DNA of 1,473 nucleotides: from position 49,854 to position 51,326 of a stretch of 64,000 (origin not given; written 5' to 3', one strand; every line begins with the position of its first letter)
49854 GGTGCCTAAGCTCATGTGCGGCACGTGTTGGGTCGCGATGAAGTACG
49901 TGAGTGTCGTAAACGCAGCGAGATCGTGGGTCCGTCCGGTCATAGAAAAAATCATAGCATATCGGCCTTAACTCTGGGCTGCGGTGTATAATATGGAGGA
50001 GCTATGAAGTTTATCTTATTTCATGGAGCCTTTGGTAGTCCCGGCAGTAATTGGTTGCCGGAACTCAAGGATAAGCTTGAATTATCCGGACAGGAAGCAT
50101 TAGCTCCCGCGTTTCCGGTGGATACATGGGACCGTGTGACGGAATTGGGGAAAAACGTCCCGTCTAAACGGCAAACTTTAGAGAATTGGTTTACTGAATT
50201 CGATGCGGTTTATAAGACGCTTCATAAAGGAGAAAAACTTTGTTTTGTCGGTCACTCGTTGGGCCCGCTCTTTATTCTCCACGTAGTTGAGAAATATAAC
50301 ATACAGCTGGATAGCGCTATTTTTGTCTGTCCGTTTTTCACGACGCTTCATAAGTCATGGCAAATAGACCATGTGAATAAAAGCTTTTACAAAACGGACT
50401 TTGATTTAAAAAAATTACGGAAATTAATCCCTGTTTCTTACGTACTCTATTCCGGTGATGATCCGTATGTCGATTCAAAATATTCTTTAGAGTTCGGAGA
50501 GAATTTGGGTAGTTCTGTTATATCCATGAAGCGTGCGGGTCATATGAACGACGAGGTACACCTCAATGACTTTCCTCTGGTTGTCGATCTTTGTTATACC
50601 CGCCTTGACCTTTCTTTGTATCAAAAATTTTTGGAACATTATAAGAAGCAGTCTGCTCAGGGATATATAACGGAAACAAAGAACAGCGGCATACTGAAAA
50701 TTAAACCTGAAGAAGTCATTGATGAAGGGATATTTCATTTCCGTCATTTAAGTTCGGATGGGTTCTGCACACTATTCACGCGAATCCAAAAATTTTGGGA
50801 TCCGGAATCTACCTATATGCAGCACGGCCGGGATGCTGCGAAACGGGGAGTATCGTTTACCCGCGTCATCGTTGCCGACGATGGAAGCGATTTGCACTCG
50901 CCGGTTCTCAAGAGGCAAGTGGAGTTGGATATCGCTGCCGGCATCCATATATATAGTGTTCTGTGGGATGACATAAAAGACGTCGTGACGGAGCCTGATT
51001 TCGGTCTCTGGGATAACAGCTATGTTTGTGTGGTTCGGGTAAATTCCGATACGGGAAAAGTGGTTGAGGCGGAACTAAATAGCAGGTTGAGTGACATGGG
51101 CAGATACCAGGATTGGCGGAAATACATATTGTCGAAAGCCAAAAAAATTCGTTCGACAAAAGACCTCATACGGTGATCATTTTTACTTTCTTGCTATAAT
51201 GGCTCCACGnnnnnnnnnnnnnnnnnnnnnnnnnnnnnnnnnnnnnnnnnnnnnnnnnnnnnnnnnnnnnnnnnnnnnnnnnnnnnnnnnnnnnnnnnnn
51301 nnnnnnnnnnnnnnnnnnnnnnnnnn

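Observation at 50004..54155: Low-GC hydrolase/unknown-domain fusion followed by a UvrD helicase with a C-terminal Cas4/AddB-type Fe-S nuclease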

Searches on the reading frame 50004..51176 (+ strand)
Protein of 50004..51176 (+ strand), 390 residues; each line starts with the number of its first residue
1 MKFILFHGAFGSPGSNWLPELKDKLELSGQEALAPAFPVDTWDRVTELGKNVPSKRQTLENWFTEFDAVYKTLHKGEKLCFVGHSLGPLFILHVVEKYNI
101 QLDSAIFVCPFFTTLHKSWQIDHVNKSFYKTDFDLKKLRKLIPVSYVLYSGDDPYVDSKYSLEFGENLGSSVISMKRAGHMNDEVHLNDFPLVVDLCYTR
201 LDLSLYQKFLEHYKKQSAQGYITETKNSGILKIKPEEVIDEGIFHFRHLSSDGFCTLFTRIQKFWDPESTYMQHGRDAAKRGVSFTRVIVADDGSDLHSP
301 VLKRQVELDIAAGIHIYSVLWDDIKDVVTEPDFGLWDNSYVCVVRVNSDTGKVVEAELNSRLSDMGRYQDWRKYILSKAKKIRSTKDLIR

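Call 6: search_protein_families(library=pfam, proteins=[window:50004-51176:+], max_evalue=0.01)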
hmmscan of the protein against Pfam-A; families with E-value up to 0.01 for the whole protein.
window:50004-51176:+ (390 aa): 5 families
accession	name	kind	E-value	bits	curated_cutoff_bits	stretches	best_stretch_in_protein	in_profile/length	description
PF06821.19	Ser_hydrolase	-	6.4e-13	49.4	22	1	55-195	35-168/172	Serine hydrolase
PF10230.15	LIDHydrolase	-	3.9e-05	24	27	1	71-124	78-132/262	Lipid-droplet associated hydrolase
PF12146.15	Hydrolase_4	-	7.3e-05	22.6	27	1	64-116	64-115/239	Serine aminopeptidase, S33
PF12697.13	Abhydrolase_6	-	0.00019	22.6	26.3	0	4-113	2-97/217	Alpha/beta hydrolase family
PF00561.26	Abhydrolase_1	-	0.0017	18.5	25.8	0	71-115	63-105/245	alpha/beta hydrolase fold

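Call 8: search_protein_families(library=ncbifam, proteins=[window:50004-51176:+], max_evalue=0.01)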
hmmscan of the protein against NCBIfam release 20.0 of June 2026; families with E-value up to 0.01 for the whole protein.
window:50004-51176:+ (390 aa): 0 families

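Call 9: search_protein_families(library=padloc, proteins=[window:50004-51176:+], max_evalue=0.01)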
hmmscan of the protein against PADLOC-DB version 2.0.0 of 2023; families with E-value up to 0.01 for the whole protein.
window:50004-51176:+ (390 aa): 0 families

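Call 13: find_homologous_proteins(query=window:50004-51173:+, max_evalue=0.001)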
Query window:50004-51173:+ (390 aa): 300 proteins with E <= 0.001 among 2826 candidates; the best 120 are listed.
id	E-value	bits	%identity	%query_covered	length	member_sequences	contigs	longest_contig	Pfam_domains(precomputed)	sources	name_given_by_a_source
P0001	9.0e-268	906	100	100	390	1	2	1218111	PF06821.20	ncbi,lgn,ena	-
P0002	9.8e-206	701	75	100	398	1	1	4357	PF12697.14,PF10230.16,PF06821.20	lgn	-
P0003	2.5e-196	670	73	99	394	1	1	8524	PF12697.14,PF06821.20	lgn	-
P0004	9.5e-193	659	72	99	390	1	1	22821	PF12697.14,PF06821.20,PF12146.16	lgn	-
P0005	9.6e-172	589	67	99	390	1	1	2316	PF00561.27,PF06821.20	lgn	-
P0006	4.5e-170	584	65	99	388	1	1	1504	PF12697.14,PF00561.27,PF06821.20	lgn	-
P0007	8.6e-167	573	65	99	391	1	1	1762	PF06821.20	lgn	-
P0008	1.6e-165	569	65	99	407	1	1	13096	PF00561.27,PF06821.20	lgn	-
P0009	2.2e-165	568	64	99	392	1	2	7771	PF12697.14,PF00561.27,PF06821.20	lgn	-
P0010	8.4e-165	567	64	99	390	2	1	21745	PF06821.20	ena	-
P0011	3.7e-162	558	63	100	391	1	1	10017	PF06821.20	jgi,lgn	jgi:predicted alpha/beta hydrolase family esterase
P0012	1.0e-161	556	62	99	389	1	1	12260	PF12697.14,PF00561.27,PF06821.20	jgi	-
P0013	4.4e-161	554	62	99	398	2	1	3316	PF12697.14,PF10230.16,PF06821.20,PF21806.4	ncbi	-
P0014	4.5e-159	548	63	97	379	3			PF00561.27,PF06821.20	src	-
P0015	1.4e-158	546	62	98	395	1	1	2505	PF12697.14,PF10230.16,PF06821.20,PF21806.4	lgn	-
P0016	3.7e-158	545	62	98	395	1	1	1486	PF12697.14,PF10230.16,PF06821.20,PF21806.4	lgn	-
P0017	3.1e-157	542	60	99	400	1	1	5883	PF06821.20,PF21806.4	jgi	jgi:uncharacterized protein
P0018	1.2e-155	536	49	99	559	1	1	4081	PF06821.20,PF21806.4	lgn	-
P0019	6.5e-155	534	61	99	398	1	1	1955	PF12697.14,PF10230.16,PF06821.20,PF21806.4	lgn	-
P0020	1.1e-154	533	59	100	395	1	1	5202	PF10230.16,PF06821.20,PF21806.4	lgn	-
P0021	2.1e-152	526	58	99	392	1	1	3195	PF06821.20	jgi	-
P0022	2.6e-152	525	60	98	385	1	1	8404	PF06821.20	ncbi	-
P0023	3.2e-152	525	60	100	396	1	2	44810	PF10230.16,PF00561.27,PF06821.20,PF21806.4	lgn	-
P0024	3.2e-152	525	47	99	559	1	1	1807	PF06821.20,PF21806.4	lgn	-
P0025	3.3e-152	525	60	99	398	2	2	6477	PF10230.16,PF06821.20,PF21806.4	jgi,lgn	-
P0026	7.4e-152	524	59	100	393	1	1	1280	PF12697.14,PF00561.27,PF06821.20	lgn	-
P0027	9.1e-152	524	60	99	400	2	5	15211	PF12697.14,PF10230.16,PF00561.27,PF06821.20,PF21806.4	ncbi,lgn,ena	ncbi:MAG: DUF6879 family protein [Patescibacteria group bacterium]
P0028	5.2e-151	521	60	98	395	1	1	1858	PF10230.16,PF06821.20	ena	-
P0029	8.1e-151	520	60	99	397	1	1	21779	PF12697.14,PF06821.20,PF21806.4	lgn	-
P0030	1.4e-150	520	60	100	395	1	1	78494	PF10230.16,PF06821.20,PF21806.4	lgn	-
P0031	1.5e-150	520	59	100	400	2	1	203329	PF12697.14,PF10230.16,PF06821.20,PF21806.4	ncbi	-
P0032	3.6e-150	518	58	100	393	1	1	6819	PF00561.27,PF06821.20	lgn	-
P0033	4.7e-150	518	60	99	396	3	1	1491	PF12697.14,PF10230.16,PF00561.27,PF06821.20,PF21806.4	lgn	-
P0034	1.0e-149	517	47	99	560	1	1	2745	PF06821.20,PF21806.4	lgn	-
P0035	2.9e-149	515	57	99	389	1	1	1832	PF00561.27,PF06821.20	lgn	-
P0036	1.0e-148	514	60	98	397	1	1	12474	PF12697.14,PF10230.16,PF00561.27,PF06821.20,PF21806.4,PF12146.16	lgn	-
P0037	2.0e-148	513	57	100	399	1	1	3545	PF12697.14,PF00561.27,PF06821.20,PF21806.4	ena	-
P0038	9.0e-145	501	57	100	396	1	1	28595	PF12697.14,PF10230.16,PF00561.27,PF06821.20,PF21806.4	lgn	-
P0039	2.4e-144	499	56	99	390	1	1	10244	PF00561.27,PF06821.20,PF21806.4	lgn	-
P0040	5.7e-144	498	58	98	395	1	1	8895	PF06821.20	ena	-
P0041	5.9e-144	498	56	98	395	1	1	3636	PF12697.14,PF00561.27,PF06821.20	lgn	-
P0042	1.2e-143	497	55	99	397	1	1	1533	PF06821.20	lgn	-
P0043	1.6e-143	496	58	99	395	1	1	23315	PF06821.20,PF21806.4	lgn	-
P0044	1.9e-143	496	55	99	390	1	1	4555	PF12697.14,PF00561.27,PF06821.20,PF21806.4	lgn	-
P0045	3.0e-143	496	57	98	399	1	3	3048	PF12697.14,PF10230.16,PF00561.27,PF06821.20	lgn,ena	-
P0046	7.0e-143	494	58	98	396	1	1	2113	PF00561.27,PF06821.20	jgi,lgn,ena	-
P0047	1.7e-142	493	57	98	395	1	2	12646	PF12697.14,PF06821.20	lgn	-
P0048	1.2e-141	490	55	100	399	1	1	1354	PF00561.27,PF06821.20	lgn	-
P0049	2.4e-141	489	57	100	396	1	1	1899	PF06821.20,PF21806.4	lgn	-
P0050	5.0e-141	488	54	98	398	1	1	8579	PF00561.27,PF06821.20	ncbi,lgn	ncbi:MAG: RBBP9/YdeN family alpha/beta hydrolase [Patescibacteria group bacterium]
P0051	6.4e-141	488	56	100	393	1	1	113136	PF12697.14,PF00561.27,PF06821.20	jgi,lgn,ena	-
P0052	7.1e-141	488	54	99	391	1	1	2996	PF00561.27,PF06821.20,PF21806.4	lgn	-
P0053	1.2e-139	484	55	100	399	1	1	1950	PF06821.20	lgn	-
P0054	1.3e-139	484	56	96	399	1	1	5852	PF00561.27,PF06821.20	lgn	-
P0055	6.3e-139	481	52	100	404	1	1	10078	PF00561.27,PF06821.20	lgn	-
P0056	2.9e-138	479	56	98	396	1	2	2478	PF00561.27,PF06821.20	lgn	-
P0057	5.0e-138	478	54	99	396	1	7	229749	PF00561.27,PF06821.20,PF21806.4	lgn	-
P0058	2.2e-137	476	55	98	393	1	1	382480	PF12697.14,PF06821.20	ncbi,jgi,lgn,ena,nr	ncbi:MAG TPA: alpha/beta hydrolase [Patescibacteria group bacterium]|nr:alpha/beta hydrolase [Patesc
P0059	3.6e-137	476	53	99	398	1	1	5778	PF06821.20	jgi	-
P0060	3.8e-137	475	54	98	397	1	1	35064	PF12697.14,PF00561.27,PF06821.20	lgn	-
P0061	6.8e-137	475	54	99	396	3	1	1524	PF06821.20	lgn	-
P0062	1.0e-136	474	53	99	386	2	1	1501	PF00561.27,PF06821.20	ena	-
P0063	2.8e-136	473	54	99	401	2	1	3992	PF06821.20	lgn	-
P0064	5.0e-136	472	54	99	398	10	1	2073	PF06821.20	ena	-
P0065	7.6e-136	471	53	99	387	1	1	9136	PF12697.14,PF00561.27,PF06821.20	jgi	jgi:predicted alpha/beta hydrolase family esterase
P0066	8.6e-136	471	51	99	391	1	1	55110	PF06821.20,PF21806.4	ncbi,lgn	-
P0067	1.2e-135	471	55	99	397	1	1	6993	PF00561.27,PF06821.20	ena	-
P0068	2.3e-135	470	54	99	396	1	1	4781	PF00561.27,PF06821.20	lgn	-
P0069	5.2e-135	468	55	98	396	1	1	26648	PF00561.27,PF06821.20,PF21806.4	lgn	-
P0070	3.6e-134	466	53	99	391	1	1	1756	PF12697.14,PF06821.20,PF21806.4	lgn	-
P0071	4.2e-134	465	54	98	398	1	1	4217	PF00561.27,PF06821.20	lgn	-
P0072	1.4e-133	464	55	98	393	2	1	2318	PF12697.14,PF00561.27,PF06821.20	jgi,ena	-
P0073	1.6e-133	464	56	99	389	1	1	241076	PF10230.16,PF00561.27,PF06821.20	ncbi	-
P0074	3.4e-133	462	53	98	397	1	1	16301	PF12697.14,PF00561.27,PF06821.20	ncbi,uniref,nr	ncbi:hypothetical protein A2Z33_05375 [Candidatus Gottesmanbacteria bacterium RBG_16_52_11]|uniref:A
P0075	6.5e-133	462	53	98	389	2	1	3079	PF00561.27,PF06821.20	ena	-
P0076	1.0e-132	461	53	99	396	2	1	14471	PF12697.14,PF00561.27,PF06821.20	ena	-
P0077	1.0e-132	461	54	98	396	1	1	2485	PF00561.27,PF06821.20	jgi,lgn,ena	-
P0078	1.9e-132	460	52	100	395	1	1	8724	PF06821.20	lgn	-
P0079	4.0e-132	459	54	100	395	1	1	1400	PF06821.20,PF21806.4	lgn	-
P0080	8.1e-132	458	53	98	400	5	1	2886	PF06821.20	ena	-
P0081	8.8e-132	458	55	98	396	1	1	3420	PF00561.27,PF06821.20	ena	-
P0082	1.1e-131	458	54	94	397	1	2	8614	PF00561.27,PF06821.20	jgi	jgi:predicted alpha/beta hydrolase family esterase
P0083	1.8e-131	457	54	98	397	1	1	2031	PF00561.27,PF06821.20,PF21806.4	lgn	-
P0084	2.1e-131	457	51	99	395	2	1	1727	PF00561.27,PF06821.20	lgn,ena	-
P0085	2.2e-131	457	54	98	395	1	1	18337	PF00561.27,PF06821.20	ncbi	-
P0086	2.7e-131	456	54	97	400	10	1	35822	PF06821.20,PF21806.4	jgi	-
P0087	1.0e-130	454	52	99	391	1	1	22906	PF00561.27,PF06821.20,PF21806.4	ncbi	-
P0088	1.8e-130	454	53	98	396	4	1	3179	PF00561.27,PF06821.20,PF21806.4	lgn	-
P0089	1.8e-130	454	55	99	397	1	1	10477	PF06821.20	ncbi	-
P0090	2.9e-130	453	54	99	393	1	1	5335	PF06821.20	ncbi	-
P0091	3.2e-130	453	52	100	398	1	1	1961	PF06821.20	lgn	-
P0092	4.8e-130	452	52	99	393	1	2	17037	PF00561.27,PF06821.20,PF21806.4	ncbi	-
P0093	6.3e-130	452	53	98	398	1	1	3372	PF06821.20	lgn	-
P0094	1.0e-129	451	52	99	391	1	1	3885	PF00561.27,PF06821.20,PF12146.16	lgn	-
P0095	1.1e-129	451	52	99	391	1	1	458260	PF06821.20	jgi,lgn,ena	-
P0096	1.4e-129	451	51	99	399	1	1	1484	PF00561.27,PF06821.20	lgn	-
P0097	2.2e-129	450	52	99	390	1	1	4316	PF06821.20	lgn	-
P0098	2.2e-129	450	52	99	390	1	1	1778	PF06821.20,PF21806.4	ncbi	-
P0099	2.4e-129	450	52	100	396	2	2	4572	PF00561.27,PF06821.20,PF12146.16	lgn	-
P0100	3.6e-129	449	54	98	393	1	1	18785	PF00561.27,PF06821.20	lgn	-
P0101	5.4e-129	449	54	99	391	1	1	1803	PF00561.27,PF06821.20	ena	-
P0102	8.0e-129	448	52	98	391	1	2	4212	PF05057.21,PF00561.27,PF06821.20,PF12146.16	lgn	-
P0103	8.0e-129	448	51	99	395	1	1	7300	PF06821.20,PF21806.4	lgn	-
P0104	9.9e-129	448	55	91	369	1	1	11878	PF06821.20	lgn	-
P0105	1.1e-128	448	54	99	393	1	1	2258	PF00561.27,PF06821.20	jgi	jgi:predicted alpha/beta hydrolase family esterase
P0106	2.1e-128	447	52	100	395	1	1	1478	PF00561.27,PF06821.20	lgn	-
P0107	2.2e-128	447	53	97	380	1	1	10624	PF06821.20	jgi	jgi:predicted alpha/beta hydrolase family esterase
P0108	2.5e-128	446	52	99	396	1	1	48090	PF00561.27,PF06821.20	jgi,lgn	jgi:uncharacterized protein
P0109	2.6e-128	446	52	100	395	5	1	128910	PF06821.20,PF21806.4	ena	-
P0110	3.3e-128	446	52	99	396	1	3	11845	PF00561.27,PF06821.20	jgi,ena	-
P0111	6.9e-128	445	52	100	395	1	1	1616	PF00561.27,PF06821.20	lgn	-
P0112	7.6e-128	445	51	99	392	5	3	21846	PF00561.27,PF06821.20,PF21806.4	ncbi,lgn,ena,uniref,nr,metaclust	ncbi:hypothetical protein A3D03_02715 [Candidatus Gottesmanbacteria bacterium RIFCSPHIGHO2_02_FULL_4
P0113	8.2e-128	445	53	99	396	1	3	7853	PF00561.27,PF06821.20,PF12146.16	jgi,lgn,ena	-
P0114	8.3e-128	445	54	99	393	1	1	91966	PF00561.27,PF06821.20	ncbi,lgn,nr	ncbi:MAG: alpha/beta hydrolase [bacterium]|nr:alpha/beta hydrolase [bacterium]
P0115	9.1e-128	445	52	99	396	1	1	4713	PF00561.27,PF06821.20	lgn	-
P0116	9.1e-128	445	51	99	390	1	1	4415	PF00561.27,PF06821.20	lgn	-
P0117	1.1e-127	444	51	99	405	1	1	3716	PF00561.27,PF06821.20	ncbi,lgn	-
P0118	1.6e-127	444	53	98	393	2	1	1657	PF06821.20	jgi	-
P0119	1.6e-127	444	52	98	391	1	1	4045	PF00561.27,PF06821.20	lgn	-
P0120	1.8e-127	444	52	99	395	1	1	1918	PF06821.20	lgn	-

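Call 14: search_protein_families(library=pfam, proteins=[P0027, P0031, P0018], max_evalue=10)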
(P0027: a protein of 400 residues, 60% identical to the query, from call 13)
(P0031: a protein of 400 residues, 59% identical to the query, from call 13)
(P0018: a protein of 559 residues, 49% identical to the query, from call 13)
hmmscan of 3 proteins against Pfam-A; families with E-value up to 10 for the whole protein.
P0027 (400 aa): 9 families
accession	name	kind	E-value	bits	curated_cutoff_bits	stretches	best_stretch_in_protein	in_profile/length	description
PF06821.19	Ser_hydrolase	-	2.4e-14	54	22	1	55-195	35-168/172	Serine hydrolase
PF00561.26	Abhydrolase_1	-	4.7e-07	30.2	25.8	2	77-113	69-103/245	alpha/beta hydrolase fold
PF21806.3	DUF6879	-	4.8e-07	29.8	23.9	1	268-385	49-166/167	Family of unknown function (DUF6879)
PF10230.15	LIDHydrolase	-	4.9e-07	30.2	27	1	67-126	73-134/262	Lipid-droplet associated hydrolase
PF12697.13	Abhydrolase_6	-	7.3e-06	27.2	26.3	1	4-112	2-96/217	Alpha/beta hydrolase family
PF12146.15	Hydrolase_4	-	7e-05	22.7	27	1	57-116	53-115/239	Serine aminopeptidase, S33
PF20408.4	Abhydrolase_11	-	0.0042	17.3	27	1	2-125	4-124/193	Alpha/beta hydrolase domain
PF05057.20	DUF676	-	0.0068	16.4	20.3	1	5-103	10-104/217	Putative serine esterase (DUF676)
PF02089.21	Palm_thioest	-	0.13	12.4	26.8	1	4-102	3-100/254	Palmitoyl protein thioesterase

P0031 (400 aa): 9 families
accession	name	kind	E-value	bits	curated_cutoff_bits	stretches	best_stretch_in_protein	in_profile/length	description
PF06821.19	Ser_hydrolase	-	9.3e-14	52.1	22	1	53-195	33-168/172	Serine hydrolase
PF21806.3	DUF6879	-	1.2e-06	28.6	23.9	1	268-385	49-166/167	Family of unknown function (DUF6879)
PF12697.13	Abhydrolase_6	-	1.7e-06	29.3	26.3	1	3-111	1-95/217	Alpha/beta hydrolase family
PF10230.15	LIDHydrolase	-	8.1e-06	26.2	27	1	72-124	79-132/262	Lipid-droplet associated hydrolase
PF00561.26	Abhydrolase_1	-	3.6e-05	24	25.8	1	4-114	4-111/245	alpha/beta hydrolase fold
PF12146.15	Hydrolase_4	-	0.00097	18.9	27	1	68-117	67-116/239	Serine aminopeptidase, S33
PF20408.4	Abhydrolase_11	-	0.0015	18.7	27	1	2-100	4-99/193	Alpha/beta hydrolase domain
PF02089.21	Palm_thioest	-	0.12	12.5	26.8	1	3-100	2-96/254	Palmitoyl protein thioesterase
PF05057.20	DUF676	-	0.14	12.1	20.3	1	70-103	70-104/217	Putative serine esterase (DUF676)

P0018 (559 aa): 11 families
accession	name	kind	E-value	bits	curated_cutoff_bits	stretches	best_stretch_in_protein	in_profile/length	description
PF06821.19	Ser_hydrolase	-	1.1e-15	58.4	22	1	4-196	2-169/172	Serine hydrolase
PF21806.3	DUF6879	-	2.1e-10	40.8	23.9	2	250-378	29-161/167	Family of unknown function (DUF6879)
PF00561.26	Abhydrolase_1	-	0.00013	22.2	25.8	2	3-120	3-110/245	alpha/beta hydrolase fold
PF10230.15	LIDHydrolase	-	0.00072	19.8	27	1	68-113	73-120/262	Lipid-droplet associated hydrolase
PF05057.20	DUF676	-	0.015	15.3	20.3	1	70-117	69-114/217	Putative serine esterase (DUF676)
PF12146.15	Hydrolase_4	-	0.028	14.2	27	1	73-119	71-117/239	Serine aminopeptidase, S33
PF20408.4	Abhydrolase_11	-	0.043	14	27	1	2-96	4-94/193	Alpha/beta hydrolase domain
PF15079.11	Tsc35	-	0.05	13.6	27.7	1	387-500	11-121/205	Testis-specific protein 35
PF02089.21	Palm_thioest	-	0.063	13.4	26.8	1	3-100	2-95/254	Palmitoyl protein thioesterase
PF12863.12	DUF3821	-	0.19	12.1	23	0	3-47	50-94/204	Domain of unknown function (DUF3821)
PF02513.24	Spin-Ssty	-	0.2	11.9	25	1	531-555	12-36/50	Spin/Ssty Family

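Call 15: list_cluster_members(proteins=[window:50004-51173:+, window:51210-54152:+])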
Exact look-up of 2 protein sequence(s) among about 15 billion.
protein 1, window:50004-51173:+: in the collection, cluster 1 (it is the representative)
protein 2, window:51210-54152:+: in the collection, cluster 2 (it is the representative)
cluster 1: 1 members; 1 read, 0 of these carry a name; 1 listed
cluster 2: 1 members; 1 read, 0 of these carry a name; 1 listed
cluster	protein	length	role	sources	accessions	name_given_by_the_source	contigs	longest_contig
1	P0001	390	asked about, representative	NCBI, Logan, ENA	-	-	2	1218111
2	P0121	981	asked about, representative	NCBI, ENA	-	-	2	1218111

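Call 18: find_related_loci(query=A1, collection=genome_contigs, flank=10000)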
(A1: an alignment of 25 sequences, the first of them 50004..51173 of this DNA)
Query A1 (390 aa) in genome_contigs; peptide patterns used: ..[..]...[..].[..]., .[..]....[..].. (x = any residue, [..] = any of these).
94 stretches matched a pattern; 71 encode a relative of the query (tblastn E <= 1e-3); 71 distinct loci.
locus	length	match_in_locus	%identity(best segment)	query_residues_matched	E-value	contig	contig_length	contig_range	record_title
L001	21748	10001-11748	64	1-388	1e-170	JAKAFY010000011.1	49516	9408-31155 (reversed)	MAG: bacterium isolate WY2.bin139 NODE_866_length_49516_cov_2.060742, whole genome shotgun sequence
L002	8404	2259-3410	60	1-384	2e-157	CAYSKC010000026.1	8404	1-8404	MAG TPA_asm: uncultured Candidatus Saccharibacteria bacterium isolate SRP192927_co7_708 genome assembly, contig: NODE_18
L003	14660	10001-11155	60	1-386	4e-156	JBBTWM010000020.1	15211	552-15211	MAG: Patescibacteria group bacterium isolate H41-bin127_1 H41_bin127_1_000000000020, whole genome shotgun sequence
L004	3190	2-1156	60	5-390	4e-159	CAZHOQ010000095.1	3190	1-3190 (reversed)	MAG TPA_asm: uncultured Gammaproteobacteria bacterium isolate SRP093185_co1_203 genome assembly, contig: NODE_22471_leng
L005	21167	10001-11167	59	1-389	7e-155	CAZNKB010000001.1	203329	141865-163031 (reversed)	MAG TPA_asm: uncultured Gammaproteobacteria bacterium isolate SRP173033_co3_60 genome assembly, contig: NODE_19_length_2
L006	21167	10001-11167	54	1-390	9e-142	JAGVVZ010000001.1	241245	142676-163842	MAG: Candidatus Aenigmatarchaeota archaeon isolate RIFCSPHIGHO2_02_FULL_35_12 rifcsphigho2_02_scaffold_21, whole genome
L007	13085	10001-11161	54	1-388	2e-141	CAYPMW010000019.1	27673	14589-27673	MAG TPA_asm: uncultured Gammaproteobacteria bacterium isolate binchicken_co227_1238 genome assembly, contig: NODE_3054_l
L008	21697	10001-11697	55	1-382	3e-141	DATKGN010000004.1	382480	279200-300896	MAG TPA_asm: Patescibacteria group bacterium isolate SMAG_U14552 k141_31954, whole genome shotgun sequence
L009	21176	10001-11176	54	1-388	5e-139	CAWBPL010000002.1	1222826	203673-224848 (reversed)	MAG: Candidatus Gottesmanbacteria bacterium isolate MFD01476.bin.2.135 genome assembly, contig: contig_74641, whole geno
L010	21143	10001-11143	56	1-388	4e-139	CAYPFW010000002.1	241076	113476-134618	MAG TPA_asm: uncultured archaeon isolate ERP125453_co1_90 genome assembly, contig: NODE_8_length_241076_cov_19.331963, w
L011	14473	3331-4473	53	1-382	9e-139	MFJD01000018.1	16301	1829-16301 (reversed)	MAG: Candidatus Gottesmanbacteria bacterium RBG_16_52_11 RBG_16_scaffold_9247, whole genome shotgun sequence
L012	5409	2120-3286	53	1-390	2e-139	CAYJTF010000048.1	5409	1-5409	MAG TPA_asm: uncultured archaeon isolate ERP125453_co1_357 genome assembly, contig: NODE_20238_length_5409_cov_5.644378,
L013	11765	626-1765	53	1-384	5e-136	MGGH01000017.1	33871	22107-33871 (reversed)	MAG: Candidatus Woesebacteria bacterium RIFCSPHIGHO2_01_FULL_39_23 rifcsphigho2_01_scaffold_2671, whole genome shotgun s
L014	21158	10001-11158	51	1-388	7e-136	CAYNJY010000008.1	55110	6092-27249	MAG TPA_asm: uncultured Gammaproteobacteria bacterium isolate ERP125453_co1_527 genome assembly, contig: NODE_394_length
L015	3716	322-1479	51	1-388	8e-136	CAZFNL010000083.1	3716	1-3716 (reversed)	MAG TPA_asm: uncultured Gammaproteobacteria bacterium isolate SRP271791_co1_7 genome assembly, contig: k141_316471, whol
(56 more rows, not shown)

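Call 73: search_dna_similar(query=window:50004-51173:+, collection=phages, mode=protein, max_evalue=0.001, max_rows=8)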
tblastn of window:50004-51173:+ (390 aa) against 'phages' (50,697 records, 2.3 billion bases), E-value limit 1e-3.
No match.
